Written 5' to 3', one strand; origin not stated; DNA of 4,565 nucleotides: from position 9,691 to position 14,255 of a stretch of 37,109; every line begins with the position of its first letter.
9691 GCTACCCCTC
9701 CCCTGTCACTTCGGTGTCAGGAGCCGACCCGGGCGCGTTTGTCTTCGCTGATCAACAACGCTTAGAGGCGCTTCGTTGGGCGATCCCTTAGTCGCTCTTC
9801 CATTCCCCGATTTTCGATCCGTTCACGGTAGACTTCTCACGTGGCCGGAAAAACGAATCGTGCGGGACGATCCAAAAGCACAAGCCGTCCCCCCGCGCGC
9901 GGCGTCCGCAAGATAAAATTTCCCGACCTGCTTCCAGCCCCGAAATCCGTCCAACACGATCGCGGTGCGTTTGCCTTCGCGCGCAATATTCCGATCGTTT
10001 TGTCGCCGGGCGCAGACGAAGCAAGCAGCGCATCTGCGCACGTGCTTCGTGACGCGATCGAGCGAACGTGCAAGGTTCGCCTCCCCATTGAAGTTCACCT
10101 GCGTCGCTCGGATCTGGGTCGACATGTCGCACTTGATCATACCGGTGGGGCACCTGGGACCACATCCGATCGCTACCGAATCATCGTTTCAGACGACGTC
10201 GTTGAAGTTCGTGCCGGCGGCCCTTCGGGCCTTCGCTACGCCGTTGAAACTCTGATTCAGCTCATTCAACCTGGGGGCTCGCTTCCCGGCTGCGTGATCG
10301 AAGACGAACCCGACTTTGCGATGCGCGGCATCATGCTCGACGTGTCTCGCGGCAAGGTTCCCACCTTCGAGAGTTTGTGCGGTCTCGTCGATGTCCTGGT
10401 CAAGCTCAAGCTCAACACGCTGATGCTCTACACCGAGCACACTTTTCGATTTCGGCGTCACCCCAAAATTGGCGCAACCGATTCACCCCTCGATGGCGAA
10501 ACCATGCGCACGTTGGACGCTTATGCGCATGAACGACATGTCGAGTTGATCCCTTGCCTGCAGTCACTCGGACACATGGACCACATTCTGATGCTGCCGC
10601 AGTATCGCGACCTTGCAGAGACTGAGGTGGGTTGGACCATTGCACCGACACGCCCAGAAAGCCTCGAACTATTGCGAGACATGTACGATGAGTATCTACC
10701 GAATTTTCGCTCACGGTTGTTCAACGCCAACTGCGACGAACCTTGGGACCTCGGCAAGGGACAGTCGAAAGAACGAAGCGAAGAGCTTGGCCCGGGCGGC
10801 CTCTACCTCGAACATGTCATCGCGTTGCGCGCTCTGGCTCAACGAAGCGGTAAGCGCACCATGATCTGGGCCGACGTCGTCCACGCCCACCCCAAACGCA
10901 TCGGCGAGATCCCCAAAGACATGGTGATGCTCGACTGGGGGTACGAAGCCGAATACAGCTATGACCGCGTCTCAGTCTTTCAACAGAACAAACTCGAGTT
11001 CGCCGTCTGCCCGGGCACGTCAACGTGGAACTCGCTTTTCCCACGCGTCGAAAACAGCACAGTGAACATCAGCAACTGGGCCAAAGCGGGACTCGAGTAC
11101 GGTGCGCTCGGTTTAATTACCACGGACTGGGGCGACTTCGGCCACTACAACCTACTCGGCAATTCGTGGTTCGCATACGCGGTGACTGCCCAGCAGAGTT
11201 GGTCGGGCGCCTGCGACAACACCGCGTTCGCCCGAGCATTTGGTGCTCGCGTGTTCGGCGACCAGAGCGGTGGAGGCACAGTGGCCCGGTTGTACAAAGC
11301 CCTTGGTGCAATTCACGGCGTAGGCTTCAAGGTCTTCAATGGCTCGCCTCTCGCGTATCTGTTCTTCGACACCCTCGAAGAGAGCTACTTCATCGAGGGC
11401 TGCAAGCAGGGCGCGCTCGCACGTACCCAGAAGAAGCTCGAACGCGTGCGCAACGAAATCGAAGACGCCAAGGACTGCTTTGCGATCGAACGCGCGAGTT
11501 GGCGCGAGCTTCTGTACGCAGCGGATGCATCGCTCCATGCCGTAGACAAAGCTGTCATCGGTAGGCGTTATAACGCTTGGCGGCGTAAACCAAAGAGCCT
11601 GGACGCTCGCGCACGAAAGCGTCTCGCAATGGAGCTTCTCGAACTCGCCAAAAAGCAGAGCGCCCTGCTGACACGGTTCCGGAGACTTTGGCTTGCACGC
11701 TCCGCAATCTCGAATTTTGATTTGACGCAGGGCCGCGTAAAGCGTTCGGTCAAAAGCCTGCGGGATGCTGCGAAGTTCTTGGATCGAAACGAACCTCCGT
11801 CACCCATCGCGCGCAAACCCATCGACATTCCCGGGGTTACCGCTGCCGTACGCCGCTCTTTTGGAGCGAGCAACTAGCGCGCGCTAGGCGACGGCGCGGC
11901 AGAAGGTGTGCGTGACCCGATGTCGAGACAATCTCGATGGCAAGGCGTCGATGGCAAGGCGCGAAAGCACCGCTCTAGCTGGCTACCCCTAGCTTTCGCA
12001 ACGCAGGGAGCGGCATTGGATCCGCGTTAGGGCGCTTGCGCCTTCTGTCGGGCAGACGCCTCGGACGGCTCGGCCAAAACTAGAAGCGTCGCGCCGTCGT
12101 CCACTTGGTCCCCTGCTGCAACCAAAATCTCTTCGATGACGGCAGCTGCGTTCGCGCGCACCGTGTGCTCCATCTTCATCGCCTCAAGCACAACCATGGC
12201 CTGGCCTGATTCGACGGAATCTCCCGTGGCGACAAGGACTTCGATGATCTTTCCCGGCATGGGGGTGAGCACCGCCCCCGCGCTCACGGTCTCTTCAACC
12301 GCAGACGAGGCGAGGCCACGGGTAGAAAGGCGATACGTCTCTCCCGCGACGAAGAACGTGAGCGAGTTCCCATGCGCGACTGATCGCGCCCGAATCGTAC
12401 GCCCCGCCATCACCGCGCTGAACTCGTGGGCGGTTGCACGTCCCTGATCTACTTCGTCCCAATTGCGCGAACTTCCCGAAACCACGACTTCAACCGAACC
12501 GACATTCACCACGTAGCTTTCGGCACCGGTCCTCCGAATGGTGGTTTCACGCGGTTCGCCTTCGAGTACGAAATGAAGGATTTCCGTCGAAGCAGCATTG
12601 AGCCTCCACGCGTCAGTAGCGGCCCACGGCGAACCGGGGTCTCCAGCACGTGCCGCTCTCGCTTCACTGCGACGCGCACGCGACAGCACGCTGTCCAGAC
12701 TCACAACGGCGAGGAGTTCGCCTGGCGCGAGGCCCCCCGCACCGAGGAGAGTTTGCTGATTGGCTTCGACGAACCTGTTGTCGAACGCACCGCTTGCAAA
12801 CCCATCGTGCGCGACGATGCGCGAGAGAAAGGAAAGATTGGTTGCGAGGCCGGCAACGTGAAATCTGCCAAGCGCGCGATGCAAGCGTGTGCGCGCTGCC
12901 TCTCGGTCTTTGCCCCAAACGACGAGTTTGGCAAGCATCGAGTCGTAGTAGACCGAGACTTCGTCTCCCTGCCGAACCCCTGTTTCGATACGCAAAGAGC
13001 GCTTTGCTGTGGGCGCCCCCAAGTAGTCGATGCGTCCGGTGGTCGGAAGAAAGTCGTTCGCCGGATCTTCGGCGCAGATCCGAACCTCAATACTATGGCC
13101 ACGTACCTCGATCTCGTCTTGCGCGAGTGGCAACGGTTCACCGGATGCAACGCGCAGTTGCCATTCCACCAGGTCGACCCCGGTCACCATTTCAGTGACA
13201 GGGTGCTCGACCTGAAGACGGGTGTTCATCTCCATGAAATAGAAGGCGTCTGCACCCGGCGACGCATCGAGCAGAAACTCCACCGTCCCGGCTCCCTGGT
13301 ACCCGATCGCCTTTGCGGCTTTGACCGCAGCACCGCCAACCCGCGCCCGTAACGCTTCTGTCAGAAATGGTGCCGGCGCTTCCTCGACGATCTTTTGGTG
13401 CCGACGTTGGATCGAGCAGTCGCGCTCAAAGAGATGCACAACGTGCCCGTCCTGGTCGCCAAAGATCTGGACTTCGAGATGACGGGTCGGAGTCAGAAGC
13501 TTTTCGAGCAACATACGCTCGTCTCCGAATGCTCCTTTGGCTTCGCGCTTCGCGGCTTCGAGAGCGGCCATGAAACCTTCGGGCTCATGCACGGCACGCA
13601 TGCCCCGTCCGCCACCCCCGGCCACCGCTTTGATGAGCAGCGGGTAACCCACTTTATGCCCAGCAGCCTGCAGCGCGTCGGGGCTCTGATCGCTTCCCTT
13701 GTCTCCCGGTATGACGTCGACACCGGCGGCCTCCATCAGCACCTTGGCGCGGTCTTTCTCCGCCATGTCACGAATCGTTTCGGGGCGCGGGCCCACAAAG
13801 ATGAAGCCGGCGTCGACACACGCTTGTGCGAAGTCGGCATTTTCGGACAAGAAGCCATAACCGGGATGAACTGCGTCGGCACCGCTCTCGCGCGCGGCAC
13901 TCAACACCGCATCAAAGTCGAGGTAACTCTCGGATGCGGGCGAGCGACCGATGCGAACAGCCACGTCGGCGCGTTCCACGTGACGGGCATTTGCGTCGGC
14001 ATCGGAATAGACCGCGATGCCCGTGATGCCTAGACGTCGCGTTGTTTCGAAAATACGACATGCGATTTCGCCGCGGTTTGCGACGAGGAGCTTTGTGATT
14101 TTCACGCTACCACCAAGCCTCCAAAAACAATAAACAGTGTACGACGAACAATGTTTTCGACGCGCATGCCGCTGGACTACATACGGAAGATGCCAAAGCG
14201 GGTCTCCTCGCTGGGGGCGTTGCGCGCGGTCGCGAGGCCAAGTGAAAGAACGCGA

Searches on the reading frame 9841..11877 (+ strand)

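Call 70: search_protein_families(library=pfam, proteins=[window:9841-11877:+], max_evalue=0.001)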
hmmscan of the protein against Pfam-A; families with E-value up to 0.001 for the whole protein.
window:9841-11877:+ (678 aa): 2 families
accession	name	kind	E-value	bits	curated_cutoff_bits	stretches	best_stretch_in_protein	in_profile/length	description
PF02838.20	Glyco_hydro_20b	-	8.7e-15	56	26.1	1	28-155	2-123/124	Glycosyl hydrolase family 20, domain 2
PF00728.28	Glyco_hydro_20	-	2.7e-07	30.7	22.3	1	159-367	1-240/348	Glycosyl hydrolase family 20, catalytic domain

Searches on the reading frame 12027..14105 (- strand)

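Call 70: search_protein_families(library=pfam, proteins=[window:12027-14105:-], max_evalue=0.001)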
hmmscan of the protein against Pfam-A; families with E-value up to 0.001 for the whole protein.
window:12027-14105:- (692 aa): 7 families
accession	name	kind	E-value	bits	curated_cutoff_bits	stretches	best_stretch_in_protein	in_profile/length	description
PF02786.22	CPSase_L_D2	-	1.6e-69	234.1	19.8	1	117-326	2-209/211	Carbamoyl-phosphate synthase L chain, ATP binding domain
PF00289.28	Biotin_carb_N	-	1.7e-43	148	25.5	1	3-111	2-110/110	Biotin carboxylase, N-terminal domain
PF02785.25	Biotin_carb_C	-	2.2e-35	121.5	32.4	1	340-447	1-107/108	Biotin carboxylase C-terminal domain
PF00364.28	Biotin_lipoyl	-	3.7e-16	59.2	22.1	1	612-677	3-73/73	Biotin-requiring enzyme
PF07478.18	Dala_Dala_lig_C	-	1.3e-08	35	24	1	142-295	25-174/204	D-ala D-ala ligase C-terminus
PF02222.28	ATP-grasp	-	1.2e-07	32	27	1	141-279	18-149/179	ATP-grasp domain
PF21139.3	BT_MCC_alpha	-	3.5e-07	31.1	31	1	480-594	19-114/118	Methylcrotonyl-CoA carboxylase, alpha-subunit, BT domain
